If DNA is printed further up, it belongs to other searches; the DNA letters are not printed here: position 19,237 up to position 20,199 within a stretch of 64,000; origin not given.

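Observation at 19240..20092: SAM-methyltransferase gene apparently split by a ~0.8-kb lower-GC insert carrying a secreted-protein gene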

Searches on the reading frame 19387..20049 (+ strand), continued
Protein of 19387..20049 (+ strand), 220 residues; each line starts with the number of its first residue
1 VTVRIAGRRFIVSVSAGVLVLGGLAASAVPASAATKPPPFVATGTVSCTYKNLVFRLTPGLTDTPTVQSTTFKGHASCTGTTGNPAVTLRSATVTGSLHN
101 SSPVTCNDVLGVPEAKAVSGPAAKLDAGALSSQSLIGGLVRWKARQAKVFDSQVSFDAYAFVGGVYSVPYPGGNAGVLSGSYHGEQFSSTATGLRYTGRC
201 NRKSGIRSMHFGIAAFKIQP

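Call 100: search_protein_families(library=phrogs, proteins=[window:19387-20046:+, P0122, P0123, P0125, P0128], max_evalue=0.01)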
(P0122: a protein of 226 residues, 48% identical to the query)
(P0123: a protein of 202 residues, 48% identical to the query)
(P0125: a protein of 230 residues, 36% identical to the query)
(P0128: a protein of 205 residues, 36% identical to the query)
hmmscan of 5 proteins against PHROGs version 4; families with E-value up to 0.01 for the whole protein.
window:19387-20046:+ (220 aa): 0 families

P0122 (226 aa): 0 families

P0123 (202 aa): 0 families

P0125 (230 aa): 0 families

P0128 (205 aa): 0 families
